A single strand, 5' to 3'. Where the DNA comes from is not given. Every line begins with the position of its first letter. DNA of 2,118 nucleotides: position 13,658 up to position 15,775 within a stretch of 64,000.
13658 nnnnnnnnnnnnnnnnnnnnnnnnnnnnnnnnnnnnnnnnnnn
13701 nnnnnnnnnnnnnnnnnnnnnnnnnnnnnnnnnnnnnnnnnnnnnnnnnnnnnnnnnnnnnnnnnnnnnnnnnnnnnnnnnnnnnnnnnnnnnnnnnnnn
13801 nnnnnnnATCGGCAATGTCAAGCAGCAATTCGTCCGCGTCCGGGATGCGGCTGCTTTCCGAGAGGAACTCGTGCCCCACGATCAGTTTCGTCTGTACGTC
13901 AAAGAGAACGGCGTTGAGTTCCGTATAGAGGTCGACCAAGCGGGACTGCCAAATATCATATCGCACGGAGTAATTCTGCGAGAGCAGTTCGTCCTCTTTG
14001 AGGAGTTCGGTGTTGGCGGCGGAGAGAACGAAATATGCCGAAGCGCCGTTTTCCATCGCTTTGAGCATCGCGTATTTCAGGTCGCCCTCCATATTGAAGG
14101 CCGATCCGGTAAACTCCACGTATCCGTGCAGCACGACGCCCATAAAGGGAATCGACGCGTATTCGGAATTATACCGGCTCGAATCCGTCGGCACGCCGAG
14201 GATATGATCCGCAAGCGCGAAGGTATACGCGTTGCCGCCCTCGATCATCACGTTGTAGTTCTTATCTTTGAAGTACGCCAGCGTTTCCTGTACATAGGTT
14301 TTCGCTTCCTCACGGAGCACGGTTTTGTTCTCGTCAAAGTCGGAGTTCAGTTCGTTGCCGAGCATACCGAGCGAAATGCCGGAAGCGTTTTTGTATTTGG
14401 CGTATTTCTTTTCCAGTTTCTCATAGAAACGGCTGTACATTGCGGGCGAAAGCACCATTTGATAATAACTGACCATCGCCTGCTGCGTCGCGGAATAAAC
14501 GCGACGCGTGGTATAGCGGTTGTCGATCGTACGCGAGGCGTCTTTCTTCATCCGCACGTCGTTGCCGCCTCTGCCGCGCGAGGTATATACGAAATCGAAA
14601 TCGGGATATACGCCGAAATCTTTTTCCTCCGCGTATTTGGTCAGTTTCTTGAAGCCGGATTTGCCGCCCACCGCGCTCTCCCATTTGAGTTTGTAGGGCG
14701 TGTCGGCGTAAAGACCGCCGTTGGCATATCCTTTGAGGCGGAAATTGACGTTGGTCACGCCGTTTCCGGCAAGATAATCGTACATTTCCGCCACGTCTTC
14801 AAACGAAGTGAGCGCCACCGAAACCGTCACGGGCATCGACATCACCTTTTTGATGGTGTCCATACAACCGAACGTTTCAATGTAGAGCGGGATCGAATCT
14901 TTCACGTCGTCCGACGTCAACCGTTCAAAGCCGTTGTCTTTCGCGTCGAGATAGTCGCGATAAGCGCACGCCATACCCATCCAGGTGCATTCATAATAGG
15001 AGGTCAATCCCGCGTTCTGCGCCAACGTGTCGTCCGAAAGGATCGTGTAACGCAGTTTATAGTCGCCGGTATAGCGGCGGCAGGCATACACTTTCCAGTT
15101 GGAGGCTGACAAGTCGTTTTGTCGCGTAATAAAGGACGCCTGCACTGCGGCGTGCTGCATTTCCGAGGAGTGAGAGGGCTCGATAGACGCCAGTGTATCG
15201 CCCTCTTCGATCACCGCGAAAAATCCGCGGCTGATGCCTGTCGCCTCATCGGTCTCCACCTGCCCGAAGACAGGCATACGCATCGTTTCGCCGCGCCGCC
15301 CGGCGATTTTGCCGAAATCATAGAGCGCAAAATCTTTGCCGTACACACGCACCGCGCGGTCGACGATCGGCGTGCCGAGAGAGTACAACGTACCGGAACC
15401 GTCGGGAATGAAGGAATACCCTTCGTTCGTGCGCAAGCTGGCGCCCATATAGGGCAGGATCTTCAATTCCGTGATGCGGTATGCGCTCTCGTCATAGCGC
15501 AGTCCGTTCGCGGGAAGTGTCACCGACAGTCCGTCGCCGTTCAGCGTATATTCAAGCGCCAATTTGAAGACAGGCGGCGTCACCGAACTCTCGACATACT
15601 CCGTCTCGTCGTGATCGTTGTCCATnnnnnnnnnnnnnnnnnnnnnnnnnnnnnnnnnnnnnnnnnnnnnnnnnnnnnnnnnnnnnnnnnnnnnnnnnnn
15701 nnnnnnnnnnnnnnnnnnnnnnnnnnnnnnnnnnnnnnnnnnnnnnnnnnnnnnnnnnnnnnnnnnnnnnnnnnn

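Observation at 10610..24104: Seven-gene ABC locus with two permease pairs, one giant binding protein, two giant accessory proteins and no ATPase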

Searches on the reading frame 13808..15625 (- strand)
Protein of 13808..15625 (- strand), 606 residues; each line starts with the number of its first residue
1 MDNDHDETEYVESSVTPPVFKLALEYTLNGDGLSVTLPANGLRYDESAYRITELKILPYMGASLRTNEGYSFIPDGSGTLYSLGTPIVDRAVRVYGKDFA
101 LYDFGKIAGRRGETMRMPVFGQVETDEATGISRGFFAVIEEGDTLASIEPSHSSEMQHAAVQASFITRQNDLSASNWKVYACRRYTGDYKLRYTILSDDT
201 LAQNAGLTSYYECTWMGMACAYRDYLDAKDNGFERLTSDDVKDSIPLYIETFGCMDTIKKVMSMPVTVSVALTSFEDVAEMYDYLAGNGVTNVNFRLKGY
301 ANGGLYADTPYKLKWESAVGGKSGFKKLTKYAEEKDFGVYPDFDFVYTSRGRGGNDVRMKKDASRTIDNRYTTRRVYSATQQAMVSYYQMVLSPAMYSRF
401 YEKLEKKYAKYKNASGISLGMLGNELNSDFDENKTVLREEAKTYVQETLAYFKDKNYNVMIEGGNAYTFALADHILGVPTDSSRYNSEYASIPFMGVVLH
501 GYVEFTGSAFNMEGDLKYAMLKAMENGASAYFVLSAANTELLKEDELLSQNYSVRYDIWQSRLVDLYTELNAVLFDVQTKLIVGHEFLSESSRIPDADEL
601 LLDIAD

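Call 71: search_dna_similar(query=window:13808-15625:-, collection=plasmids, mode=protein, max_evalue=0.001, max_rows=20)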
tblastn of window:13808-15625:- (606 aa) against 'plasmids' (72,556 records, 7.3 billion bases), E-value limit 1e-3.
Records with a match: 2; places in all: 2; records where one place covers at least 80% of the query: 2.
Best place of each record, by identity: <60% 2.
By first word of the organism name: Butyrivibrio 1; Paenibacillus 1.
By predicted mobility (MOB-suite, as given by PLSDB): non-mobilizable 2.
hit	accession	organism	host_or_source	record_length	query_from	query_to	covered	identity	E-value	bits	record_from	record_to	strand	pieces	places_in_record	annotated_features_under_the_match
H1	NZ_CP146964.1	Butyrivibrio fibrisolvens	Bovinae,Bovine rumen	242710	7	590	96%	27.4%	7e-49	191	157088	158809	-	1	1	DUF5696 domain-containing protein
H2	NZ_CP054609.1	Paenibacillus cellulosilyticus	cell culture,soil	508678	20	589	94%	24.0%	2e-22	110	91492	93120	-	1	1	DUF5696 domain-containing protein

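Call 72: get_annotated_region(hit=H1, flank=12000)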
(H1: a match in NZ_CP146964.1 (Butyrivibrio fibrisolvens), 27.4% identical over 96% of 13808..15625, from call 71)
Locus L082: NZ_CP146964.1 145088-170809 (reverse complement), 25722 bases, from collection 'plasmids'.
description: Butyrivibrio fibrisolvens strain D1 plasmid pNP243, complete sequence
organism: Butyrivibrio fibrisolvens (NCBI taxid 831)
taxonomy: Bacteria; Bacillota; Clostridia; Lachnospirales; Lachnospiraceae; Butyrivibrio; Butyrivibrio fibrisolvens
host: -; source: Bovinae,Bovine rumen; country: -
typing (MOB-suite, as given by PLSDB): non-mobilizable
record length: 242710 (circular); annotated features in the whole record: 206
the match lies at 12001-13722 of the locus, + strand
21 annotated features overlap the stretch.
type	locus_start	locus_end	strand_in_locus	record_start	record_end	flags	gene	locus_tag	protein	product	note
CDS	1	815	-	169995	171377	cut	-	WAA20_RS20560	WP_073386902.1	response regulator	GO:0000160 - phosphorelay signal transduction system [Evidence IEA]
CDS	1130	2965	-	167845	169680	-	-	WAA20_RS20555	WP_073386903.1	histidine kinase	GO:0000160 - phosphorelay signal transduction system [Evidence IEA]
CDS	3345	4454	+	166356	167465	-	-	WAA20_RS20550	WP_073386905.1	glycoside hydrolase family 43 protein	-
CDS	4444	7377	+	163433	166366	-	-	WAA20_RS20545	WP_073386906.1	extracellular solute-binding protein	-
CDS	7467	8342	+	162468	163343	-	-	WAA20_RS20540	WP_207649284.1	sugar ABC transporter permease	-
CDS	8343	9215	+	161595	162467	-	-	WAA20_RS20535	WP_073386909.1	carbohydrate ABC transporter permease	GO:0008643 - carbohydrate transport [Evidence IEA]; GO:0055085 - transmembrane transport [Evidence IEA]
CDS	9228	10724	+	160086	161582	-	-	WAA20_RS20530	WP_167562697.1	NHL repeat-containing protein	-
CDS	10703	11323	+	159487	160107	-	-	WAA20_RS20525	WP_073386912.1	YIP1 family protein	-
CDS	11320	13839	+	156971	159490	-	-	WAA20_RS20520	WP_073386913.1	DUF5696 domain-containing protein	-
CDS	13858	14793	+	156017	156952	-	-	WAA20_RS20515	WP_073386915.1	sugar ABC transporter permease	-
CDS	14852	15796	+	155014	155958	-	-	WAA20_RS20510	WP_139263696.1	carbohydrate ABC transporter permease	GO:0008643 - carbohydrate transport [Evidence IEA]; GO:0055085 - transmembrane transport [Evidence IEA]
CDS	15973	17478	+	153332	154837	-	-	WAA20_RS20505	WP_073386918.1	extracellular solute-binding protein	-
CDS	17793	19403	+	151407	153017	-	-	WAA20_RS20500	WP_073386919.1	extracellular solute-binding protein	-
CDS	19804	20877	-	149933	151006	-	-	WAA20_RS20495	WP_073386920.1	J domain-containing protein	-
CDS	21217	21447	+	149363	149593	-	-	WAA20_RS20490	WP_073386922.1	hypothetical protein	-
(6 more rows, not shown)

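Call 73: get_annotated_region(hit=H2, flank=12000)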
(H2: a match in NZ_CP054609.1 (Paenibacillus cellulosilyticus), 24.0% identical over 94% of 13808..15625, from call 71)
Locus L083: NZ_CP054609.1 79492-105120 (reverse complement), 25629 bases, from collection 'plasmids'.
description: Paenibacillus cellulosilyticus strain KACC 14175 plasmid unnamed1, complete sequence
organism: Paenibacillus cellulosilyticus (NCBI taxid 375489)
taxonomy: Bacteria; Bacillota; Bacilli; Bacillales; Paenibacillaceae; Paenibacillus; Paenibacillus cellulosilyticus
host: -; source: cell culture,soil; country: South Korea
typing (MOB-suite, as given by PLSDB): non-mobilizable
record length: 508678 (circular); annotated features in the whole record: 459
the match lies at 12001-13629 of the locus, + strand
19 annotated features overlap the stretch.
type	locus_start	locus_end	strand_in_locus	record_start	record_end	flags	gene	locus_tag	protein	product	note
CDS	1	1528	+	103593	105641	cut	recG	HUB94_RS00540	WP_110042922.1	ATP-dependent DNA helicase RecG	GO:0006310 - DNA recombination [Evidence IEA]; GO:0006281 - DNA repair [Evidence IEA]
CDS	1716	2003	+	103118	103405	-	-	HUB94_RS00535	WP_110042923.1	stage VI sporulation protein F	-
CDS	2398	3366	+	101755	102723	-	-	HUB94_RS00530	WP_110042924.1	aldo/keto reductase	-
CDS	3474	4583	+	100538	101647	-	ugpC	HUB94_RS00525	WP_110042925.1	sn-glycerol-3-phosphate ABC transporter ATP-binding protein UgpC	-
CDS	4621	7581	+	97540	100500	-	-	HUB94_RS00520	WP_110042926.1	extracellular solute-binding protein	-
CDS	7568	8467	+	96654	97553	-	-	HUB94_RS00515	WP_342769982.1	sugar ABC transporter permease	-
CDS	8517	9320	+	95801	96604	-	-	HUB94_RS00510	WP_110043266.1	carbohydrate ABC transporter permease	GO:0008643 - carbohydrate transport [Evidence IEA]; GO:0055085 - transmembrane transport [Evidence IEA]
CDS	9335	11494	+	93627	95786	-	-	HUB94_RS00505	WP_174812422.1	YIP1 family protein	-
CDS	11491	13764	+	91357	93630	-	-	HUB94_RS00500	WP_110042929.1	DUF5696 domain-containing protein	-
CDS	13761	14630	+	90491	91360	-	-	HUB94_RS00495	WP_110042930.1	sugar ABC transporter permease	-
CDS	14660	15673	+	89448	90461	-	-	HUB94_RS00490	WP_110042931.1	carbohydrate ABC transporter permease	GO:0008643 - carbohydrate transport [Evidence IEA]; GO:0055085 - transmembrane transport [Evidence IEA]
CDS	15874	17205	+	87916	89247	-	-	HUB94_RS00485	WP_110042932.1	LLM class flavin-dependent oxidoreductase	-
CDS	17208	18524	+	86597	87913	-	-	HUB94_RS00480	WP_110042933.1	LLM class flavin-dependent oxidoreductase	-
CDS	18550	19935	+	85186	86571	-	-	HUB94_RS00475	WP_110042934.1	extracellular solute-binding protein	-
CDS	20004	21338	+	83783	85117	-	-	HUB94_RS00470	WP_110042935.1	LLM class flavin-dependent oxidoreductase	-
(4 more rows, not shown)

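Call 80: find_homologous_proteins(query=L083:11491-13761:+, max_evalue=0.00001)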
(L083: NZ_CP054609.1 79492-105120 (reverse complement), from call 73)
Query L083:11491-13761:+ (757 aa): 111 proteins with E <= 0.00001 among 8000 candidates.
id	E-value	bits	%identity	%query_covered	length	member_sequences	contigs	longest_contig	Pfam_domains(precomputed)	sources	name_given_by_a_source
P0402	0.0e+0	1574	89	100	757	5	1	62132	PF18952.7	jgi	-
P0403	0.0e+0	1332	74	100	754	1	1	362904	PF18952.7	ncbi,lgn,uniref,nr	ncbi:hypothetical protein FHS18_003487 [Paenibacillus phyllosphaerae]|uniref:Uncharacterized protein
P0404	0.0e+0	1253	71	100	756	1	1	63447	PF18952.7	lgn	-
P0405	0.0e+0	1253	71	100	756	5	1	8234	PF18952.7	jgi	jgi:hypothetical protein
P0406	0.0e+0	1246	72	95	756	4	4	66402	PF18952.7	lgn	-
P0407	0.0e+0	1244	71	100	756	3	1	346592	PF18952.7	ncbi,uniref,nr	ncbi:hypothetical protein KP806_13385 [Paenibacillus sp. N4]|uniref:DUF5696 domain-containing protei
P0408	0.0e+0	1240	70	100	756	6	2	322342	PF18952.7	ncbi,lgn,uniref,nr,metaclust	ncbi:DUF5696 domain-containing protein [Paenibacillus sp. Soil522]|uniref:DUF5696 domain-containing 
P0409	0.0e+0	1232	70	100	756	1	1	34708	PF18952.7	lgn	-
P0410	0.0e+0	1225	70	97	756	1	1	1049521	PF18952.7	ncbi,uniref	ncbi:DUF5696 domain-containing protein [Paenibacillus sp. NRS-1760]|uniref:DUF5696 domain-containing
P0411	0.0e+0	1216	69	100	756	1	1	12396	PF18952.7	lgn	-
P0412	0.0e+0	1213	69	100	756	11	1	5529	PF18952.7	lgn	-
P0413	0.0e+0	1212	68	98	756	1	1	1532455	PF18952.7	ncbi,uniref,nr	ncbi:hypothetical protein I6N90_06290 [Paenibacillus sp. GSMTC-2017]|uniref:DUF5696 domain-containin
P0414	0.0e+0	1208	68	100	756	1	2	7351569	PF18952.7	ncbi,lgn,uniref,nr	ncbi:hypothetical protein BK133_24395 [Paenibacillus sp. FSL H8-0548]|uniref:DUF5696 domain-containi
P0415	0.0e+0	1207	68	100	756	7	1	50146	PF18952.7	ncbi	-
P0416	0.0e+0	1203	68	100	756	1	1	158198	PF18952.7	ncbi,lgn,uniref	ncbi:DUF5696 domain-containing protein [Paenibacillus sp. 2TAB23]|uniref:DUF5696 domain-containing p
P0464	1.3e-242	825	52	92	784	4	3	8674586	PF18952.7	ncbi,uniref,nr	ncbi:DUF5696 domain-containing protein [Paenibacillus mucilaginosus]|uniref:Uncharacterized protein 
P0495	1.2e-164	568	40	92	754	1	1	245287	PF18952.7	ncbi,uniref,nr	ncbi:DUF5696 domain-containing protein [Neobacillus kokaensis]|uniref:Uncharacterized protein n=1 Ta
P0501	9.4e-55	204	28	78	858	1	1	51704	PF18952.7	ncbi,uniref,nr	ncbi:DUF5696 domain-containing protein [Cohnella luojiensis]|uniref:DUF5057 domain-containing protei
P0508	8.5e-33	132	27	70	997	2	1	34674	PF18952.7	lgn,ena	-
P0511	1.0e-25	108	27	74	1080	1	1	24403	PF18952.7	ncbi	-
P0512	5.2e-23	99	26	79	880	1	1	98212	PF18952.7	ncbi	-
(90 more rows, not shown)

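Call 81: find_encoding_contigs(protein=P0464, flank=10000, max_places=1)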
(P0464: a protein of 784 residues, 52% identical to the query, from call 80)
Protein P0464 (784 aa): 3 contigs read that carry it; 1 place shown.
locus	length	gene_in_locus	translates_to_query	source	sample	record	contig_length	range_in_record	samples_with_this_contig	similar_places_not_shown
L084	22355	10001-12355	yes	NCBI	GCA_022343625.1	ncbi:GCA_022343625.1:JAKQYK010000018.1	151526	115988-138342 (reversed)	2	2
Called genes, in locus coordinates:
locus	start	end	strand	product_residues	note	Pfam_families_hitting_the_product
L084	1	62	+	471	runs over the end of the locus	PF01565:FAD_binding_4, PF02913:FAD-oxidase_C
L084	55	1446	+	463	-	PF13187:Fer4_9 (faint), PF25160:LdpA_Fe-S-bd (faint), PF00037:Fer4 (faint), PF12838:Fer4_7, PF13183:Fer4_8, PF13484:Fer4_16 (weak), PF13534:Fer4_17, PF02754:CCG, +2 more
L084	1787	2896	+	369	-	PF00005:ABC_tran, PF13304:AAA_21 (faint), PF17912:OB_MalK, PF08402:TOBE_2 (weak)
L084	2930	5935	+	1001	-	PF01547:SBP_bac_1, PF13416:SBP_bac_8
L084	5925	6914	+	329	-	PF00528:BPD_transp_1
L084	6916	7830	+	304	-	PF00528:BPD_transp_1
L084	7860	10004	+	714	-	PF08450:SGL (faint), PF01436:NHL (weak), PF04893:Yip1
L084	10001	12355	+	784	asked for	PF18952:DUF5696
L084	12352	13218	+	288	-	PF00528:BPD_transp_1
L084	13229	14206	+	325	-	PF00528:BPD_transp_1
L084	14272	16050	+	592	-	PF00664:ABC_membrane, PF00005:ABC_tran, PF02463:SMC_N (faint)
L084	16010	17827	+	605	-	PF00664:ABC_membrane, PF00005:ABC_tran, PF02463:SMC_N (faint)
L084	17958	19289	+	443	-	PF00296:Bac_luciferase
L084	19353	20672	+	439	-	PF00296:Bac_luciferase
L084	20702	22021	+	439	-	PF00296:Bac_luciferase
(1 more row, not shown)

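Call 82: find_encoding_contigs(protein=P0495, flank=10000, max_places=1)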
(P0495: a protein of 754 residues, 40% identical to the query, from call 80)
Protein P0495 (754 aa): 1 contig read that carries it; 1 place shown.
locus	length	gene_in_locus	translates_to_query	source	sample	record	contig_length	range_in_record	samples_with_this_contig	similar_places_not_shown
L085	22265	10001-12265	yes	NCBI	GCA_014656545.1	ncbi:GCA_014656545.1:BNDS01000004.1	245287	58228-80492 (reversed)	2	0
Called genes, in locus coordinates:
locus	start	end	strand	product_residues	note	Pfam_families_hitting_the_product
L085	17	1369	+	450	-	PF01547:SBP_bac_1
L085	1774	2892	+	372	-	PF00005:ABC_tran, PF17912:OB_MalK (weak), PF08402:TOBE_2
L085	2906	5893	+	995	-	PF01547:SBP_bac_1, PF13416:SBP_bac_8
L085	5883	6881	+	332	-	PF00528:BPD_transp_1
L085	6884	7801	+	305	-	PF00528:BPD_transp_1 (weak)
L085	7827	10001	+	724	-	PF08450:SGL (weak), PF01436:NHL (weak), PF04893:Yip1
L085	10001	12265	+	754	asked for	PF18952:DUF5696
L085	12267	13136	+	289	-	PF00528:BPD_transp_1 (weak)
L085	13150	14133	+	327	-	PF00528:BPD_transp_1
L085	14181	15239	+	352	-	PF01408:GFO_IDH_MocA, PF22725:GFO_IDH_MocA_C3, PF02894:GFO_IDH_MocA_C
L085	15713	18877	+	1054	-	PF02837:Glyco_hydro_2_N, PF22666:Glyco_hydro_2_N2, PF00703:Glyco_hydro_2, PF02836:Glyco_hydro_2_C, PF16353:LacZ_4, PF02929:Bgal_small_N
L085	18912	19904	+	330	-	PF01408:GFO_IDH_MocA, PF03807:F420_oxidored (weak), PF08635:ox_reductase_C, PF22725:GFO_IDH_MocA_C3, PF02894:GFO_IDH_MocA_C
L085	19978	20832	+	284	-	PF01261:AP_endonuc_2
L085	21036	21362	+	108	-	PF01074:Glyco_hydro_38N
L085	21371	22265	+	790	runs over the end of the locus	PF01074:Glyco_hydro_38N, PF09261:Alpha-mann_mid, PF18438:Glyco_hydro_38, PF07748:Glyco_hydro_38C, PF17677:Glyco_hydro38C2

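Call 83: find_encoding_contigs(protein=P0501, flank=10000, max_places=1)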
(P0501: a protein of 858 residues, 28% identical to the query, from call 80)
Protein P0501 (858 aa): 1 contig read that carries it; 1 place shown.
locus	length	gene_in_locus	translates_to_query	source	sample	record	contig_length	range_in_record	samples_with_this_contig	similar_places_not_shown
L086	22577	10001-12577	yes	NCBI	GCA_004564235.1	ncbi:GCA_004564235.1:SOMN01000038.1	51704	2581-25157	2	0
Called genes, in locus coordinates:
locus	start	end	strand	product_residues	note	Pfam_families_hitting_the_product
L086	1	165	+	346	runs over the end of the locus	PF00356:LacI, PF00532:Peripla_BP_1 (weak), PF13377:Peripla_BP_3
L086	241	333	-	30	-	PF13333:rve_2 (weak)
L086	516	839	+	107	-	-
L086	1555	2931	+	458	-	PF01547:SBP_bac_1, PF13416:SBP_bac_8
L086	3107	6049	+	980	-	PF01547:SBP_bac_1, PF13416:SBP_bac_8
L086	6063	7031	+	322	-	PF00528:BPD_transp_1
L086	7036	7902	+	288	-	PF00528:BPD_transp_1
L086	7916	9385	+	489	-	PF08450:SGL (faint), PF01436:NHL (faint)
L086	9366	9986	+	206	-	PF04893:Yip1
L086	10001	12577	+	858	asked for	PF18952:DUF5696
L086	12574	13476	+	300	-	PF00528:BPD_transp_1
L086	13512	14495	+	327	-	PF00528:BPD_transp_1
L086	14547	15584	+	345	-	PF02156:Glyco_hydro_26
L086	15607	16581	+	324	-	PF22612:GH113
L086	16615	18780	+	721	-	PF02927:CelD_N, PF00759:Glyco_hydro_9, PF00583:Acetyltransf_1 (weak), PF13508:Acetyltransf_7 (faint)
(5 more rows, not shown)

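Call 84: find_encoding_contigs(protein=P0512, flank=10000, max_places=1)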
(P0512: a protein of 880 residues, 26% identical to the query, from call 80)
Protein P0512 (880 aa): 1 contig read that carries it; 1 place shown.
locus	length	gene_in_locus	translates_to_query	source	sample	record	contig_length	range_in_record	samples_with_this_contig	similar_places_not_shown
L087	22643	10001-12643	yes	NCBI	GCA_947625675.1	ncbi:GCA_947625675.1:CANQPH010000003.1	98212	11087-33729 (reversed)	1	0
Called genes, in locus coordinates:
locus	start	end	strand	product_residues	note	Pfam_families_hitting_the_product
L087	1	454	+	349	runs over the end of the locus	PF00356:LacI, PF00532:Peripla_BP_1, PF13407:Peripla_BP_4, PF13377:Peripla_BP_3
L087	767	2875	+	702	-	PF16403:Bact_surface_Ig-like (weak)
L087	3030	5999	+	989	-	PF01547:SBP_bac_1, PF13416:SBP_bac_8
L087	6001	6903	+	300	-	PF00528:BPD_transp_1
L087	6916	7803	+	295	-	PF00528:BPD_transp_1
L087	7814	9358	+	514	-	PF17170:DUF5128 (faint), PF01436:NHL (faint), PF13414:TPR_11 (faint)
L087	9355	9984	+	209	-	PF04893:Yip1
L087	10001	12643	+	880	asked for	PF18952:DUF5696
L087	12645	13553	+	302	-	-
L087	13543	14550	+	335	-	PF00528:BPD_transp_1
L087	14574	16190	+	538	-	PF14587:Glyco_hydr_30_2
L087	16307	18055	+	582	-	PF01301:Glyco_hydro_35, PF02449:Glyco_hydro_42, PF21317:BetaGal_ABD_1, PF21467:BetaGal_gal-bd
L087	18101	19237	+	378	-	PF02517:Rce1-like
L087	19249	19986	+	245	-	PF01643:Acyl-ACP_TE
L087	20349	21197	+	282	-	PF13509:S1_2, PF21543:CvfB_2nd (weak), PF00575:S1 (weak), PF17783:WHD_CvfB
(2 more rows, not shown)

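Call 85: find_encoding_contigs(protein=P0511, flank=10000, max_places=1)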
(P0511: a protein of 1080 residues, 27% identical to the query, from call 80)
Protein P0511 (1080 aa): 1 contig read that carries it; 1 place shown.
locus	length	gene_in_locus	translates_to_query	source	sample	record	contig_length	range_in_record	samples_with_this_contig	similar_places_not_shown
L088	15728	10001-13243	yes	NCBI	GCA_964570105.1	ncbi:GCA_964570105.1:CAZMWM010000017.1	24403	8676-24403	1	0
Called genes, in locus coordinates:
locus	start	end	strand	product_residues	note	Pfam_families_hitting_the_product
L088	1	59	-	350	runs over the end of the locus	PF01408:GFO_IDH_MocA, PF02894:GFO_IDH_MocA_C, PF22725:GFO_IDH_MocA_C3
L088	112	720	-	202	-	PF12917:YfbR-like, PF13023:HD_3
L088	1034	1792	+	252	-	PF02511:Thy1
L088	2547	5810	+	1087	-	PF01547:SBP_bac_1, PF13416:SBP_bac_8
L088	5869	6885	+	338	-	PF00528:BPD_transp_1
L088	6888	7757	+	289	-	PF00528:BPD_transp_1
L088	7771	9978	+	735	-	PF01436:NHL (faint), PF04893:Yip1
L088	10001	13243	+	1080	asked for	PF18952:DUF5696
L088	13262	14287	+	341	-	PF00528:BPD_transp_1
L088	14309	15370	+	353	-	PF00528:BPD_transp_1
